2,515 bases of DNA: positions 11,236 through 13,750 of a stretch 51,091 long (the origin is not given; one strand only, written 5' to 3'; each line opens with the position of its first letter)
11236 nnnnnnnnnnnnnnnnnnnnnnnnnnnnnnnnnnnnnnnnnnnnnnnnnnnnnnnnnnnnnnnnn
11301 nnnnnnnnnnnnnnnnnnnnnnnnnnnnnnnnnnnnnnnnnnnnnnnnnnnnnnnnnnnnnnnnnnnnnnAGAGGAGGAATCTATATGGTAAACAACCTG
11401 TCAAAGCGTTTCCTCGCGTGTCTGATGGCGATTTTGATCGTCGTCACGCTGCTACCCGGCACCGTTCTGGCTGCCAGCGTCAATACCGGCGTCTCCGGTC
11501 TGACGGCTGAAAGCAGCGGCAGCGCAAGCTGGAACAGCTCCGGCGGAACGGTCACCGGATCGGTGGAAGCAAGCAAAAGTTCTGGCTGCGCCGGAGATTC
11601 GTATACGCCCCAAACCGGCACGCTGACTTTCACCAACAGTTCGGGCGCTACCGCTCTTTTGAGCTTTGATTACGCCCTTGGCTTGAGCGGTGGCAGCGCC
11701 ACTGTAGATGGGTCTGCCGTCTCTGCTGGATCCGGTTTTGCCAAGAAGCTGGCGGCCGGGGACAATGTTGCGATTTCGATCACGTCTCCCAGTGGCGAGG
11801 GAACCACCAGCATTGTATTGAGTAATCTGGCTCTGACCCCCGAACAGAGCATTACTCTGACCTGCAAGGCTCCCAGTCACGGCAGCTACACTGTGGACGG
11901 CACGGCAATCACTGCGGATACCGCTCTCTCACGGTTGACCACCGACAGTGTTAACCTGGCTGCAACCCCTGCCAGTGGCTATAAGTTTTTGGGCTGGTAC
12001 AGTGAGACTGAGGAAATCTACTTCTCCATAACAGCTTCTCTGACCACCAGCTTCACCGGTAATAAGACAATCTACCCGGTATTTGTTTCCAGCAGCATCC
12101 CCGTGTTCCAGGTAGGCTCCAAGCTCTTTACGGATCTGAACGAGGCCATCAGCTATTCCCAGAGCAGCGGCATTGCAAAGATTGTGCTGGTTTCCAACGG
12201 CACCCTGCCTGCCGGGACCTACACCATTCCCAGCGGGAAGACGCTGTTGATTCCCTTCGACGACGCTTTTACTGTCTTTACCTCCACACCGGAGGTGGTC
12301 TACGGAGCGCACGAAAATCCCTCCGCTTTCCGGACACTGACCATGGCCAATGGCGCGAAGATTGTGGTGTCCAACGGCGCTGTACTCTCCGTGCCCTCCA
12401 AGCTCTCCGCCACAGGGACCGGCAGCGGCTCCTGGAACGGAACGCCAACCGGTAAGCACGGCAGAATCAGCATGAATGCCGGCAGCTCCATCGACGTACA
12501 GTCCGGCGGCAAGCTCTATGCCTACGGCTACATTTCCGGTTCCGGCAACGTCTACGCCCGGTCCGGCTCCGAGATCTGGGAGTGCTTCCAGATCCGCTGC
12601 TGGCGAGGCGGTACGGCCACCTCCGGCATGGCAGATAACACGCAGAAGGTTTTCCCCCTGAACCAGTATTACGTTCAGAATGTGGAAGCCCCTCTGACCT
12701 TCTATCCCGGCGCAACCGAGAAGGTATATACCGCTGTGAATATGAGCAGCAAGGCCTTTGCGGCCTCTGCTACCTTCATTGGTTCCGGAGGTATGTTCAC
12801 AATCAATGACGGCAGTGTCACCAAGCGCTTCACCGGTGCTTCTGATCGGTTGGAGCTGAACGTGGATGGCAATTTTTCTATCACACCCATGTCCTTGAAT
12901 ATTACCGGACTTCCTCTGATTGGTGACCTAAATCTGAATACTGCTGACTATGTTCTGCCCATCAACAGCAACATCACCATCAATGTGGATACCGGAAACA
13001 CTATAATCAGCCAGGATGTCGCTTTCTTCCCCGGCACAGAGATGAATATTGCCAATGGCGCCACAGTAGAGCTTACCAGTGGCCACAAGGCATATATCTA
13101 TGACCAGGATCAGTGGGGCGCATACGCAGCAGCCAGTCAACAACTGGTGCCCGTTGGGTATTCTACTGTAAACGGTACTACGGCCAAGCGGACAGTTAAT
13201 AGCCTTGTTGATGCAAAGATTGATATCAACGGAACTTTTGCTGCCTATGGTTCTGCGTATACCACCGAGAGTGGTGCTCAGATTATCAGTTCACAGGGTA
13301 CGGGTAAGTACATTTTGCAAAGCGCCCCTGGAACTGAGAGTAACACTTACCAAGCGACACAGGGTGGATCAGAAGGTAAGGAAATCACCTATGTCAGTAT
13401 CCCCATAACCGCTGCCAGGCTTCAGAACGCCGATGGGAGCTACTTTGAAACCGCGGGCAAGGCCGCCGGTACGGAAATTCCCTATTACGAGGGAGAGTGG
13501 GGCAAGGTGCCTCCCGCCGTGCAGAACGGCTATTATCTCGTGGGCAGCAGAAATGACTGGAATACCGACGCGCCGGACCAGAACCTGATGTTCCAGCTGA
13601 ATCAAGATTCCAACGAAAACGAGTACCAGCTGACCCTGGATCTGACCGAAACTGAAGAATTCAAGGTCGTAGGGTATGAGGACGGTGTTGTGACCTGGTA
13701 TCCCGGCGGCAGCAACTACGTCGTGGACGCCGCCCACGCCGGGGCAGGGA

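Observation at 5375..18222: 12.8-kb surface-protein cassette spliced into the middle of the glycan operon: candidate self-contained polymer-plus-docked-protein system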

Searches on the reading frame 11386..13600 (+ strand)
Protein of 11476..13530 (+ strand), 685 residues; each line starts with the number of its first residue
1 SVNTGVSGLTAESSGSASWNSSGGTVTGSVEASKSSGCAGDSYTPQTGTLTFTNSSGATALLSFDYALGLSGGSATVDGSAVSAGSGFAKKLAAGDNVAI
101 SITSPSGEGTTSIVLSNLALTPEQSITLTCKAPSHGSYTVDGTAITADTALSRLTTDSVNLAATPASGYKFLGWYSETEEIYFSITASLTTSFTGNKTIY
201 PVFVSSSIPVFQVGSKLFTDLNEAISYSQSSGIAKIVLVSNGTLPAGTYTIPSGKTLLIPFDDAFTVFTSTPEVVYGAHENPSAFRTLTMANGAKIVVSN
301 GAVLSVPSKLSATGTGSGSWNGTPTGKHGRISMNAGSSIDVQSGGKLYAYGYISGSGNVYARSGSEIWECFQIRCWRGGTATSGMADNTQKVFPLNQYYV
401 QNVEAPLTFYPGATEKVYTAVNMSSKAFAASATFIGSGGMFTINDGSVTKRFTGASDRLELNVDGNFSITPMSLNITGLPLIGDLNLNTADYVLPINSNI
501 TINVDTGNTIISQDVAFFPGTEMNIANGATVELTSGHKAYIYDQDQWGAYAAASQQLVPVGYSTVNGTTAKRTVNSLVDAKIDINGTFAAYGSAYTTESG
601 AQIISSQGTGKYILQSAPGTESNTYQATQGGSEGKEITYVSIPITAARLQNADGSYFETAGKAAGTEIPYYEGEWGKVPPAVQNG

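Call 29: search_solved_structures(query=window:11386-13600:+, max_evalue=1)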
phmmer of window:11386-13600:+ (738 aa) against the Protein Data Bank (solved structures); distinct sequences matched with E-value up to 1: 1.
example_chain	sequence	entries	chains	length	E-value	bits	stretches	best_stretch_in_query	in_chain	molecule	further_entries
9h0m_E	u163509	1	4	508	0.63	11.5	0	102-192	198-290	PIT54 protein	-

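Call 30: find_homologous_proteins(query=window:11476-13530:+, max_evalue=1e-10)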
Query window:11476-13530:+ (685 aa): 1495 proteins with E <= 1e-10 among 8000 candidates; the best 120 are listed.
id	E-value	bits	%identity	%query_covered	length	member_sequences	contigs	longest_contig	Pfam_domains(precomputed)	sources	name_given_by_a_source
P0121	1.2e-273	928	65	99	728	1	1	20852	-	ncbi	-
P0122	6.8e-254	862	78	74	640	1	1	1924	-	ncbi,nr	ncbi:MAG: hypothetical protein II410_02285, partial [Ruminococcus sp.]|nr:hypothetical protein [Rumi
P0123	1.1e-243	829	60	100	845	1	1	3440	PF09479.17,PF18998.7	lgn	-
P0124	3.6e-231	787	58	99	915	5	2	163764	-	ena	-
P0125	3.1e-229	781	59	98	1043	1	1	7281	PF09479.17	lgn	-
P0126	3.0e-220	751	56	99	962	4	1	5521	-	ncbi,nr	ncbi:MAG: hypothetical protein IKI42_01555, partial [Clostridia bacterium]|nr:hypothetical protein [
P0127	2.5e-217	741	55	95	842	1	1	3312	-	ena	-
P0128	9.1e-217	740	55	99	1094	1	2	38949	-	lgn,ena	-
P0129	6.8e-210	717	55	97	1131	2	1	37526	-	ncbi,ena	-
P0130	1.0e-209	716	54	98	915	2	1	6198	PF09479.17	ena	-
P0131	6.0e-208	710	54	100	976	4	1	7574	-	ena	-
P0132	4.6e-205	701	54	98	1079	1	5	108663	-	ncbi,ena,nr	ncbi:MAG: hypothetical protein IJ168_05270 [Eubacterium sp.]|nr:hypothetical protein [Eubacterium sp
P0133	3.5e-199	682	52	99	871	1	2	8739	-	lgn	-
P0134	1.1e-193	663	52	98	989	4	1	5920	PF09479.17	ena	-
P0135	1.6e-192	660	52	98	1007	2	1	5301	PF09479.17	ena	-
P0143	2.8e-167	576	46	99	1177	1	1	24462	PF09479.17,PF00404.25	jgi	jgi:hypothetical protein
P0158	4.0e-150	519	43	96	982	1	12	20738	-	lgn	-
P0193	2.6e-139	484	42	98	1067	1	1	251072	PF18998.7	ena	-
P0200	1.3e-138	481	43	95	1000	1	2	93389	PF18998.7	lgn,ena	-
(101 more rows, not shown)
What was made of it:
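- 11386..18222 (+): Giant secreted beta-helix / B-repeat protein. A family of at least 1495 proteins (call 30).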

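Call 45: predict_structure(alignment_id=A3)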
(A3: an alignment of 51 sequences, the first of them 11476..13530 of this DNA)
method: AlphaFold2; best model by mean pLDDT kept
length: 685 residues; sequences in the alignment: 51
mean_pLDDT: 93.4   pTM: 0.83
mean pLDDT of the five models: 93.4, 92.8, 92.5, 92.1, 90.6
residues with pLDDT >= 90: 573; 70-90: 99; 50-70: 10; < 50: 3
segments of 3 or more residues with pLDDT < 50: 683-685
pLDDT, mean of each block of 10 residues (from residue 1): 92 96 93 90 95 96 95 95 92 96 94 95 96 97 97 94 97 93 92 94 97 94 98 97 98 98 92 93 97 98 97 85 96 98 98 97 98 81 74 88 97 97 86 95 97 93 98 87 84 93 98 97 98 97 93 87 88 93 98 96 97 95 89 76 97 97 96 88 53
secondary structure, 60 per line:
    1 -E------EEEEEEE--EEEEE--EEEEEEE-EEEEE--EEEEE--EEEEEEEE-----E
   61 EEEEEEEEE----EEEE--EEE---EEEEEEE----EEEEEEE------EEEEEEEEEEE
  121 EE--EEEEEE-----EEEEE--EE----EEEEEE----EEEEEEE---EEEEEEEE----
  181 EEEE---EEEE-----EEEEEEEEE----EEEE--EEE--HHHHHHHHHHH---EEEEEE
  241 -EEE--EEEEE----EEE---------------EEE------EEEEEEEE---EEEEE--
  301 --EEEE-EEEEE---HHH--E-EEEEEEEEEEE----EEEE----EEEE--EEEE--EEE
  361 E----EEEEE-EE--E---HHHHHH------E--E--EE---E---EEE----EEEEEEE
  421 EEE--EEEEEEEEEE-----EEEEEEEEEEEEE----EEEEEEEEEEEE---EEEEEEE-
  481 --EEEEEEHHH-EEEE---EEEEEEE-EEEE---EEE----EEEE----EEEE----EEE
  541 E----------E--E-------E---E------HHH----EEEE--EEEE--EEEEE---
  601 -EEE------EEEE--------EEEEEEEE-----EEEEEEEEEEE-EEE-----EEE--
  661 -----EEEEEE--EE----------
elements in order: E9-15 E18-22 E25-31 E33-37 E40-44 E47-54 E60-69 E74-77 E80-82 E86-92 E97-103 E110-122 E125-130 E136-140 E149-154 E159-165 E169-176 E181-184 E188-191 E197-205 E210-213 E216-218 H221-231 E235-240 E242-244 E247-251 E256-258 E274-276 E283-290 E294-298 E303-306 E308-312 E323-333 E338-341 E346-349 E352-355 E358-361 E366-370 H380-385 E407-409 E414-423 E426-435 E441-453 E458-469 E473-479 E483-488 E493-496 E500-506 E508-511 E515-517 E522-525 E530-533 E538-541 E581-584 E587-590 E593-597 E602-604 E611-614 E623-630 E636-646 E648-650 E656-658 E666-671
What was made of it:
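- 11476..13530 (+): Conserved 685-aa head: beta-sandwich + B-repeat + right-handed beta-helix. AF2 pLDDT 93.4 (call 45).
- The cysteine lies in a hairpin turn of a model with pLDDT 93 (call 45).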

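Call 47: fold_search(model_id=the predicted structure, library=pdb)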
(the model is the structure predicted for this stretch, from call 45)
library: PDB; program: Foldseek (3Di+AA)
matches with E <= 10: 1236; with E <= 0.001: 0
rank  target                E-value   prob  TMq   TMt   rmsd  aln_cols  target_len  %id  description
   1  6k0m                  1.1e-03  0.41  0.11  0.13  22.1       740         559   10  Catalytic domain of GH87 alpha-1,3-glucanase from Paenibacillus glycanilyticus FH11 (released 2019-12-25)
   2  9qdh                  1.2e-03  0.96  0.08  0.09  13.9       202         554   15  Crystal structure of IgA protease (323-878) from Thomasclavelia ramosa (released 2025-07-16)
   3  9i4z                  1.7e-03  0.89  0.07  0.08  14.5       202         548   16  Crystal structure of Thomasclavelia ramosa IgA peptidase (IgAse) active site mutant (E330-N876) (released 2025-06-25)
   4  6k0s_A                1.9e-03  0.41  0.13  0.15  22.3       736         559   10  Catalytic domain of GH87 alpha-1,3-glucanase D1069A in complex with nigerose (released 2019-12-25)
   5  6k0q_A                2.2e-03  0.25  0.10  0.12  21.9       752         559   10  Catalytic domain of GH87 alpha-1,3-glucanase D1068A in complex with nigerose (released 2019-12-25)
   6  9qa6                  2.3e-03  0.96  0.08  0.06  13.9       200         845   16  Cryo-EM structure of Thomasclavelia ramosa IgA peptidase (IgAse) active site mutant (S32-N876) (released 2025-06-25)
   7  9ekk_A                2.7e-03  0.89  0.07  0.09  14.2       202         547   16  Thomasclavelia ramosa Immunoglobulin A Protease Middle (Protease) Domain with C-terminal Domain #1 (Crystallized as Pu (released 2025-09-03)
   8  6k0p_A                3.7e-03  0.25  0.11  0.13  22.8       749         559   10  Catalytic domain of GH87 alpha-1,3-glucanase D1045A in complex with nigerose (released 2019-12-25)
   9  7koh_C                3.7e-03  0.15  0.09  0.10  22.6       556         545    9  Crystal structure of antigen 43 from Escherichia coli EDL933 (released 2022-03-09)
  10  5u6f                  8.2e-03  0.95  0.10  0.20  20.3       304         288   10  Bacterial adhesin from Mobiluncus mulieris containing intramolecular disulfide, isopeptide, and ester bond cross-links ( (released 2018-06-13)
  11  2x9x                  1.7e-02  0.25  0.06  0.08  17.3       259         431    9  STRUCTURE OF THE PILUS BACKBONE (RRGB) FROM STREPTOCOCCUS PNEUMONIAE (released 2010-06-30)
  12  4d0q                  3.1e-02  0.99  0.10  0.32   7.6       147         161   11  Hyaluronan Binding Module of the Streptococcal Pneumoniae Hyaluronate Lyase (released 2014-08-06)
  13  1w8z_A                3.9e-02  1.00  0.10  0.38   7.5       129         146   15  CBM29-2 mutant K85A: Probing the Mechanism of Ligand Recognition by Family 29 Carbohydrate Binding Modules (released 2005-03-22)
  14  7kwb_A                4.0e-02  0.77  0.11  0.16  15.6       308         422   11  Surface glycan-binding protein B from Bacteroides thetaiotaomicron (released 2021-02-17)
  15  1gwl_A                4.2e-02  1.00  0.12  0.45   5.0       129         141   14  Carbohydrate binding module family29 complexed with mannohexaose (released 2003-03-20)
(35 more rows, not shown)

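Call 52: find_encoding_contigs(protein=P0200, flank=8000, max_places=2)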
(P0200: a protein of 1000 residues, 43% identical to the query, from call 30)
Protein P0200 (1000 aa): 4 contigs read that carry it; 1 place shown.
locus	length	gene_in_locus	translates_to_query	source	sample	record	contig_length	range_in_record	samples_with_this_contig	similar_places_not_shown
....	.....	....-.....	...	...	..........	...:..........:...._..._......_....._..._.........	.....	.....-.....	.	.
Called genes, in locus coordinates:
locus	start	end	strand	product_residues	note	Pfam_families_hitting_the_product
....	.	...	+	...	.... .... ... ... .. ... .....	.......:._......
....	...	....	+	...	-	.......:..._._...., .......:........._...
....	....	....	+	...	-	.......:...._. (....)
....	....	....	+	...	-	-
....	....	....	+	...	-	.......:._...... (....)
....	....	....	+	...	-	-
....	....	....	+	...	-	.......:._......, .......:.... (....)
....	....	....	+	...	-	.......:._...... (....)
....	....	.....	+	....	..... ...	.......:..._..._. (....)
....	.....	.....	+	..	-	-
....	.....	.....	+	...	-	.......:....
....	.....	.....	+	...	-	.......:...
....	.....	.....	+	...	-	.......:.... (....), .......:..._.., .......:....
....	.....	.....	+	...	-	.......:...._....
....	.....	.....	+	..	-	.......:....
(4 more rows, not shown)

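Call 53: find_encoding_contigs(protein=P0158, flank=8000, max_places=2)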
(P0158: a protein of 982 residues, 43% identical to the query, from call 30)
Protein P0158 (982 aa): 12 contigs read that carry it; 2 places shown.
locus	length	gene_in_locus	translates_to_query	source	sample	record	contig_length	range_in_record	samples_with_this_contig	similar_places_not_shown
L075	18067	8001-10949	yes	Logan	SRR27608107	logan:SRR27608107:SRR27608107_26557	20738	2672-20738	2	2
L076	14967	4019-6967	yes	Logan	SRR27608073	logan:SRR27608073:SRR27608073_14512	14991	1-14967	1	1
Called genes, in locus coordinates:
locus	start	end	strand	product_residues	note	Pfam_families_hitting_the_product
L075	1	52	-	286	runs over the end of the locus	PF17848:Zn_ribbon_ACC (weak), PF01039:Carboxyl_trans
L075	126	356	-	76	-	PF00550:PP-binding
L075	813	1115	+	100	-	PF01910:Thiamine_BP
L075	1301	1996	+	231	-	PF27840:ScmC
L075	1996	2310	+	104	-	PF18902:DUF5658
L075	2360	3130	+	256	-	PF02706:Wzz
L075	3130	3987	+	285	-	PF01656:CbiA, PF09140:MipZ (faint), PF10609:ParA, PF13614:AAA_31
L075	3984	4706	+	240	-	PF19567:CpsB_CapC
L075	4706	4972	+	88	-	PF05402:PqqD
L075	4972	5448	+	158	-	-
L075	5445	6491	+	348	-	PF00395:SLH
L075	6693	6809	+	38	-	PF07963:N_methyl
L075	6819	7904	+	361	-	-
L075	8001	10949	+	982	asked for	-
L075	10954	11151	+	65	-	-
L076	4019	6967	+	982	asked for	-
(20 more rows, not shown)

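Call 57: find_encoding_contigs(protein=P0193, flank=8000, max_places=1)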
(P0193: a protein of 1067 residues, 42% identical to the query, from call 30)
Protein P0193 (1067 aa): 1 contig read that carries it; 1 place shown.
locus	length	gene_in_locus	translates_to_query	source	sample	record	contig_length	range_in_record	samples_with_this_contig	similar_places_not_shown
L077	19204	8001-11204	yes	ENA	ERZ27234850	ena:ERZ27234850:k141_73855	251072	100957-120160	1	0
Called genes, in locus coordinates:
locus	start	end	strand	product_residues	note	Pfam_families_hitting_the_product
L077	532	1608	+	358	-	PF14659:Phage_int_SAM_3, PF00589:Phage_integrase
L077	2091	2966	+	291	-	PF00535:Glycos_transf_2, PF10111:Glyco_tranf_2_2 (faint)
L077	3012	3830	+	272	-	PF02706:Wzz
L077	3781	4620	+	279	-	-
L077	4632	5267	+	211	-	PF19567:CpsB_CapC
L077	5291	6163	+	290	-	PF04991:LicD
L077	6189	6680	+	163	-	-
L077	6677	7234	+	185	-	PF25087:GMPPB_C (faint), PF00132:Hexapep, PF14602:Hexapep_2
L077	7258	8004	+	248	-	PF01790:LGT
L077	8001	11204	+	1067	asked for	PF18998:Flg_new_2 (weak)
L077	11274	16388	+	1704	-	PF27189:YkzU, PF09992:NAGPA, PF19127:Choline_bind_3 (weak)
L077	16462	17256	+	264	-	PF00535:Glycos_transf_2 (weak)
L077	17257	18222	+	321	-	PF00535:Glycos_transf_2, PF10111:Glyco_tranf_2_2, PF13641:Glyco_tranf_2_3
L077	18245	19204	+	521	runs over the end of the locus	-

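Call 58: find_encoding_contigs(protein=P0132, flank=8000, max_places=1)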
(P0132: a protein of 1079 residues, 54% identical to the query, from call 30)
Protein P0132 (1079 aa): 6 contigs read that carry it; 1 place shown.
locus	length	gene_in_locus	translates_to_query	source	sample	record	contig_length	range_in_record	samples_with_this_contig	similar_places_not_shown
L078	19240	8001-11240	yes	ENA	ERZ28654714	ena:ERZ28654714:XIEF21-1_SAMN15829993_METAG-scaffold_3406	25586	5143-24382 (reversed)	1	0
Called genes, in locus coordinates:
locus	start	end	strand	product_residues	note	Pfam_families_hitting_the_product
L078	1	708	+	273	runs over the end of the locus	PF02706:Wzz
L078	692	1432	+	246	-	PF10609:ParA, PF13614:AAA_31, PF01656:CbiA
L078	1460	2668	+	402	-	PF13439:Glyco_transf_4, PF13579:Glyco_trans_4_4, PF13692:Glyco_trans_1_4 (weak)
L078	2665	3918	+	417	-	PF13439:Glyco_transf_4 (weak), PF00534:Glycos_transf_1, PF13692:Glyco_trans_1_4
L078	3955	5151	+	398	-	PF00534:Glycos_transf_1, PF13692:Glyco_trans_1_4, PF13524:Glyco_trans_1_2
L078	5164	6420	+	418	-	-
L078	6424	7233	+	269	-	PF04991:LicD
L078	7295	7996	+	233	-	PF01790:LGT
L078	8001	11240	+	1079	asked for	-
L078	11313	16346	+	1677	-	PF27189:YkzU, PF09992:NAGPA, PF05935:Arylsulfotrans (faint)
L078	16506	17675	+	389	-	PF00534:Glycos_transf_1, PF13692:Glyco_trans_1_4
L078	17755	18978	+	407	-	PF01943:Polysacc_synt, PF13440:Polysacc_synt_3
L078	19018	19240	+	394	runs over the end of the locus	PF03721:UDPG_MGDP_dh_N, PF00984:UDPG_MGDP_dh, PF03720:UDPG_MGDP_dh_C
